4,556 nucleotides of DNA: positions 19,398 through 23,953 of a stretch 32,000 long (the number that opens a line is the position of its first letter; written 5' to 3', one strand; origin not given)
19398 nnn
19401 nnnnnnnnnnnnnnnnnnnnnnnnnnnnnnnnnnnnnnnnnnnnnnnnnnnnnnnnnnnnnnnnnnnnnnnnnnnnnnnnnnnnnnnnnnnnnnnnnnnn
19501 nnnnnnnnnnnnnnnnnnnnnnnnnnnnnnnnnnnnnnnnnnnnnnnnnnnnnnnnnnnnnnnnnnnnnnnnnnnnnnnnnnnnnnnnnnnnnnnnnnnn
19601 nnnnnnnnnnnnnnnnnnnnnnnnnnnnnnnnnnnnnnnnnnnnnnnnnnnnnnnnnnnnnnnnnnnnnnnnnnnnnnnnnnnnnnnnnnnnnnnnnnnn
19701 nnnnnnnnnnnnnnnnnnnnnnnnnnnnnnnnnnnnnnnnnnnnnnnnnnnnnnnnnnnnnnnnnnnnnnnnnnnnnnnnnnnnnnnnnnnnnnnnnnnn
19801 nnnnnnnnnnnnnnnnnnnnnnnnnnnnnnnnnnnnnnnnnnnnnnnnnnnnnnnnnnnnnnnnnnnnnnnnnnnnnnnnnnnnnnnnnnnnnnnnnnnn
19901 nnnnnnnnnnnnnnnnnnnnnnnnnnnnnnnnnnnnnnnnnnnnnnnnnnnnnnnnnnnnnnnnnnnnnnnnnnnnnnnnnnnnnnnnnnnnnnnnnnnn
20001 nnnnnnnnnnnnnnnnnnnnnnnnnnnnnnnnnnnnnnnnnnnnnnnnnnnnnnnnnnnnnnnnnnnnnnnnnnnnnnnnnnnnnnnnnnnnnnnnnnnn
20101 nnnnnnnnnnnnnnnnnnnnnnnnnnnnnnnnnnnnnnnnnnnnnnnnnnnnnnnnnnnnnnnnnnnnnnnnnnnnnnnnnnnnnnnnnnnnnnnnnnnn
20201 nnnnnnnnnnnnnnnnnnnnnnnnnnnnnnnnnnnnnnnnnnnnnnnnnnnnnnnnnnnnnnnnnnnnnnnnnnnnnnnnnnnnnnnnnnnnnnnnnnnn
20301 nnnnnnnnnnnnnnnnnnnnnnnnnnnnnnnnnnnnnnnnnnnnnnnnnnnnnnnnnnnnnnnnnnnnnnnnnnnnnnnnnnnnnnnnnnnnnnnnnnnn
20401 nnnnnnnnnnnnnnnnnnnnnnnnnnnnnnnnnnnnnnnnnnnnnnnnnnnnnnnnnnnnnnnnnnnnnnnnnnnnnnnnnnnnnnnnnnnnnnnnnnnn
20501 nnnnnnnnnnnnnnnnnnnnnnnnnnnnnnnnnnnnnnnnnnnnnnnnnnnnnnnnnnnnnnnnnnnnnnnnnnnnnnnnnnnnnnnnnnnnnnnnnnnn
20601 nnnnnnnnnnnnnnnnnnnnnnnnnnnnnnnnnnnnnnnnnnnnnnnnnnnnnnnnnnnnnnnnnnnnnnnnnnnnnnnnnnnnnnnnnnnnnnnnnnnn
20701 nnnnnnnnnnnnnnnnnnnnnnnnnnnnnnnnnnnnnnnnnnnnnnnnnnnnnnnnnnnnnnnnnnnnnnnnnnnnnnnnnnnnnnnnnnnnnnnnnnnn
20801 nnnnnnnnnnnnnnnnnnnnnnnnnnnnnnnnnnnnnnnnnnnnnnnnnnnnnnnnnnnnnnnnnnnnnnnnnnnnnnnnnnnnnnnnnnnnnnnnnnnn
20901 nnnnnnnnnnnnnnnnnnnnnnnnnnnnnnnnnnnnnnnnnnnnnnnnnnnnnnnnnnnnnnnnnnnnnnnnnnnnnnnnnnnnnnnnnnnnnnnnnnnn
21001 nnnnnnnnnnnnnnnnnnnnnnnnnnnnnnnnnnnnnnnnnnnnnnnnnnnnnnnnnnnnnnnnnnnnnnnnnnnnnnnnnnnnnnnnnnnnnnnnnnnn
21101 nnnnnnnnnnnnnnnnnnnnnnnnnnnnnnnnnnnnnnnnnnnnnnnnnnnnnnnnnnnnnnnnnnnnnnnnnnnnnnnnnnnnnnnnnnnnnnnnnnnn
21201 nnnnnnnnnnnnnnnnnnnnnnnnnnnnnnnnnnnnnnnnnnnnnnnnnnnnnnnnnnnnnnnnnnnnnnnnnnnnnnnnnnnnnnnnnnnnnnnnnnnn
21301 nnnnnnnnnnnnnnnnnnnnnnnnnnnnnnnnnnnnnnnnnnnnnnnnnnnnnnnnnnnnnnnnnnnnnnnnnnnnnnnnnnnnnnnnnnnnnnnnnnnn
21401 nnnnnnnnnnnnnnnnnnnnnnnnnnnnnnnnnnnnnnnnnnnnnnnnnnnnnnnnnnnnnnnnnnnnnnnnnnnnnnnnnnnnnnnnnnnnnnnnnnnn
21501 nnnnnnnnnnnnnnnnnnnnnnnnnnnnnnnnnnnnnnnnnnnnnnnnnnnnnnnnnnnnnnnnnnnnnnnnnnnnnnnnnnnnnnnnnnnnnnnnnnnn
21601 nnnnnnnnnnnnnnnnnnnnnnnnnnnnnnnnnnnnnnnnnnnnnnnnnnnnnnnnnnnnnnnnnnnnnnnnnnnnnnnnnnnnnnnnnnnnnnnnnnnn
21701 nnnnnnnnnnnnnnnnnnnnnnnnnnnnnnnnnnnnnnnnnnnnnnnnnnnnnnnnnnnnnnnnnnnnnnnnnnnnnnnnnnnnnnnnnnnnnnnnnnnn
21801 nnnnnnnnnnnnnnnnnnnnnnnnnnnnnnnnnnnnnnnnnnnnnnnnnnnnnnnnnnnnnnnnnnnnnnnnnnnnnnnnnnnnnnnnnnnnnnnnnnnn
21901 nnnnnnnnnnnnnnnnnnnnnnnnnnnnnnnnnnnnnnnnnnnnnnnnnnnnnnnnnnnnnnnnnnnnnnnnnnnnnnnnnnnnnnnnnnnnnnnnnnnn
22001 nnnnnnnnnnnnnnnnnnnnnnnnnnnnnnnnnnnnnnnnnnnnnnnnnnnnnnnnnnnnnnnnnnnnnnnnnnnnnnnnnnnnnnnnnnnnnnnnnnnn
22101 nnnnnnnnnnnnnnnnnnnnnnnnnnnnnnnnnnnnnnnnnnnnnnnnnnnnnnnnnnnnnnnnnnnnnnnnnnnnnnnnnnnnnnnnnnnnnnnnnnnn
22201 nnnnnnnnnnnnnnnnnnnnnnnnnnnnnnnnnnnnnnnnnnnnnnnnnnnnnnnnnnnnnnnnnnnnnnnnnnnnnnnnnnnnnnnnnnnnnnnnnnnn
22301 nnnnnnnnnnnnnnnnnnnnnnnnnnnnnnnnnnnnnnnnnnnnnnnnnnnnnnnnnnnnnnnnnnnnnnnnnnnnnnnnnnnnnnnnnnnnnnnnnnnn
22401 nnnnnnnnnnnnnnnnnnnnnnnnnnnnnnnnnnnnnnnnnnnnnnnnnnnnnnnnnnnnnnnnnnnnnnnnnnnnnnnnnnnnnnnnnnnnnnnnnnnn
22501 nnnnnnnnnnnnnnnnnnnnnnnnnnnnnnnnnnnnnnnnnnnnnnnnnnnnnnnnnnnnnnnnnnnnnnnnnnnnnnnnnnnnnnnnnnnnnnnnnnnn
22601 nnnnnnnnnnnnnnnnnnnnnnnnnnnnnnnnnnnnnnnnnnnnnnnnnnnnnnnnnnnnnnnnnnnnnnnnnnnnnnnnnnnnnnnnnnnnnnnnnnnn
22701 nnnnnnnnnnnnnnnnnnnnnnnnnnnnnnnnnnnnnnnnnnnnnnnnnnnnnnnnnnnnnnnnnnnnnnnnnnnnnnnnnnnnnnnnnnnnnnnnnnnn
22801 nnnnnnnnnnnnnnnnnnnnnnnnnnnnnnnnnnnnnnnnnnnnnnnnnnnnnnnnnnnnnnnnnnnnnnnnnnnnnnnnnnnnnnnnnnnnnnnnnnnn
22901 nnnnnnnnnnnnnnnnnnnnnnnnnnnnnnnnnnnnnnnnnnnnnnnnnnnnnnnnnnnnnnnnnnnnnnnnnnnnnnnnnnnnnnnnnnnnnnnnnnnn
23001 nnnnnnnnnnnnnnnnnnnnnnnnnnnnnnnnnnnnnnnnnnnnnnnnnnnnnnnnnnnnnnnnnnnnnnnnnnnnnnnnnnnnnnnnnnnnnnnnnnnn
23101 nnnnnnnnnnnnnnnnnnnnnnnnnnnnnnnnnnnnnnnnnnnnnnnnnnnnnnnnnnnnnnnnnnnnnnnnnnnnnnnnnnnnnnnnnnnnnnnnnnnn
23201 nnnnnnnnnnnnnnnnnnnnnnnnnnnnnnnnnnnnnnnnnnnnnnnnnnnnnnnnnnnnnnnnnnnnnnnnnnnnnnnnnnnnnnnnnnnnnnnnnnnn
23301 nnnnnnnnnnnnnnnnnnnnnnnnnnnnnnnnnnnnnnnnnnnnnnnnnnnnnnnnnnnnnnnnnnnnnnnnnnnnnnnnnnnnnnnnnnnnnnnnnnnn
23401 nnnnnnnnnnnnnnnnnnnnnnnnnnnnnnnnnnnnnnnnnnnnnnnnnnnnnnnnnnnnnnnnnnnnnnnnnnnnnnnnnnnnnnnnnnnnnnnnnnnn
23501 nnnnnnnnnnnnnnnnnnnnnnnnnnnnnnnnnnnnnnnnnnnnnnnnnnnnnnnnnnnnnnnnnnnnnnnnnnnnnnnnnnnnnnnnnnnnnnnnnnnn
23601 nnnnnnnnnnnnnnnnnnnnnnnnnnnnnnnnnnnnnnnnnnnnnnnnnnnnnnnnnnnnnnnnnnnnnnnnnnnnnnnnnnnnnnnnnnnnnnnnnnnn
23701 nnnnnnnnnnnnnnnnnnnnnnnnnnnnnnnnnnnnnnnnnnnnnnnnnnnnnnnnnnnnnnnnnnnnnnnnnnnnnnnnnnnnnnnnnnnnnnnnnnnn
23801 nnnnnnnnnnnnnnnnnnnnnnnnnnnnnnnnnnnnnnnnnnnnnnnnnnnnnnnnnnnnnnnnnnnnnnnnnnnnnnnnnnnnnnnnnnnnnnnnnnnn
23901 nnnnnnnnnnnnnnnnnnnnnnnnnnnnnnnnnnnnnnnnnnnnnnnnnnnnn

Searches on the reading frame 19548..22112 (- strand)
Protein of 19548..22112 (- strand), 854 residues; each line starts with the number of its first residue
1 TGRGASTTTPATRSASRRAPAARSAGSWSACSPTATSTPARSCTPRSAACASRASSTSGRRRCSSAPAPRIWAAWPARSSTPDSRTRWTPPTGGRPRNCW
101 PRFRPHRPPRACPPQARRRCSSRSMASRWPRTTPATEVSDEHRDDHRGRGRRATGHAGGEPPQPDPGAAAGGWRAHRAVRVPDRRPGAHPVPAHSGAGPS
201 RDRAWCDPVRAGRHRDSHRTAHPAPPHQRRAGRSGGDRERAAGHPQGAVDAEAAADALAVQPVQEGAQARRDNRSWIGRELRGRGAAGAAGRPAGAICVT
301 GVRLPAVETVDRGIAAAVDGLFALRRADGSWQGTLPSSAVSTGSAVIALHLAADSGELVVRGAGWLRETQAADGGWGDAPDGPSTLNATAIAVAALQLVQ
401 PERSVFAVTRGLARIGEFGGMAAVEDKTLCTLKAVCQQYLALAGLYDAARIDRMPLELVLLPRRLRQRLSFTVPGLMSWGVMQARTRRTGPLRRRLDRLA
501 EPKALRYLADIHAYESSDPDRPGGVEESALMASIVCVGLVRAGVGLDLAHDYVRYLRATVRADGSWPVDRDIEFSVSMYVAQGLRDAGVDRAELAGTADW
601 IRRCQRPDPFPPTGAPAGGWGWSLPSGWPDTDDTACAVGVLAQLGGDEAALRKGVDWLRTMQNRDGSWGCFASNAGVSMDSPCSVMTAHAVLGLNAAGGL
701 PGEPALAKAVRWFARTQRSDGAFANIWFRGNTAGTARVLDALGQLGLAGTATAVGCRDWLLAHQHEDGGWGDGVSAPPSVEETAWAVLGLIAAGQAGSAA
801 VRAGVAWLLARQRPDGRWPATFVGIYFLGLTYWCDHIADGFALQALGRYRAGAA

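Call 10: search_protein_families(library=pfam, proteins=[window:19548-22112:-], max_evalue=0.001)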
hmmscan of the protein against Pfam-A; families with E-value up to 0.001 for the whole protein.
window:19548-22112:- (854 aa): 3 families
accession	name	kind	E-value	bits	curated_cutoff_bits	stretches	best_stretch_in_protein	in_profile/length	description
PF13243.12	SQHop_cyclase_C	-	1.3e-33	116.9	26.1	2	617-850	53-318/319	Squalene-hopene cyclase C-terminal domain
PF13249.12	SQHop_cyclase_N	-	3.4e-28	99.1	26.2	1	314-465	1-145/291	Squalene-hopene cyclase N-terminal domain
PF00432.27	Prenyltrans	-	9.1e-15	55.3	26.5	1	589-729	47-173/304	Prenyltransferase alpha-alpha toroid domain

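Call 12: search_protein_families(library=ncbifam, proteins=[window:19548-22112:-], max_evalue=0.00001)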
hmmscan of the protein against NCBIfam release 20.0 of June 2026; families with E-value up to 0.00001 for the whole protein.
window:19548-22112:- (854 aa): 5 families
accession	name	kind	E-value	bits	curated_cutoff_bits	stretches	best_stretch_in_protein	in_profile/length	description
TIGR01787.1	squalene_cyclas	subfamily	1.1e-40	140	322.7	2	579-850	301-621/622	squalene/oxidosqualene cyclases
TIGR01507.1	hopene_cyclase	equivalog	3.6e-38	131.3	431.1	2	617-851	368-635/640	squalene--hopene cyclase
TIGR03463.1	osq_cycl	subfamily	1.9e-33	115.7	851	4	705-827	478-612/634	2,3-oxidosqualene cyclase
NF053823.1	SCO2321_fam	equivalog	6.6e-28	97.7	300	2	318-400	78-162/405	SCO2321 family membrane protein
TIGR04277.1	squa_tetra_cyc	equivalog_domain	1.6e-09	36.9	500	1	629-849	362-620/624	tetrahymanol synthase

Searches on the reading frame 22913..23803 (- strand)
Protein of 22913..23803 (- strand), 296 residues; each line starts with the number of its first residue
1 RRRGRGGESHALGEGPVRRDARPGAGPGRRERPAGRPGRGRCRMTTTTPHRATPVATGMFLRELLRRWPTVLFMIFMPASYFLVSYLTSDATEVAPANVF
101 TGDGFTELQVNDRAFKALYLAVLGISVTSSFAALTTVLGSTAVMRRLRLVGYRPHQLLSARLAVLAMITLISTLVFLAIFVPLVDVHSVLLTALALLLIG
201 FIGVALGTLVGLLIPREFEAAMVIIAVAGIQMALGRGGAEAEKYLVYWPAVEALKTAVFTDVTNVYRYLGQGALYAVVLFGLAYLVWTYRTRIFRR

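Call 10: search_protein_families(library=pfam, proteins=[window:22913-23803:-], max_evalue=0.001)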
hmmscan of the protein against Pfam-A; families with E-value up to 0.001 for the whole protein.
window:22913-23803:- (296 aa): 2 families
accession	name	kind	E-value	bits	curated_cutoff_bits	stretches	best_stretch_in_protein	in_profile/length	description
PF01061.29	ABC2_membrane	-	9.3e-07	29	26.9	1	64-234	14-176/211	ABC-2 type transporter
PF12698.13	ABC2_membrane_3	-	8.5e-06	25.5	31.6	1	119-283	167-345/347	ABC-2 family transporter protein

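Call 12: search_protein_families(library=ncbifam, proteins=[window:22913-23803:-], max_evalue=0.00001)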
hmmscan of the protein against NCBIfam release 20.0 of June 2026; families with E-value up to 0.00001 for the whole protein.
window:22913-23803:- (296 aa): 0 families
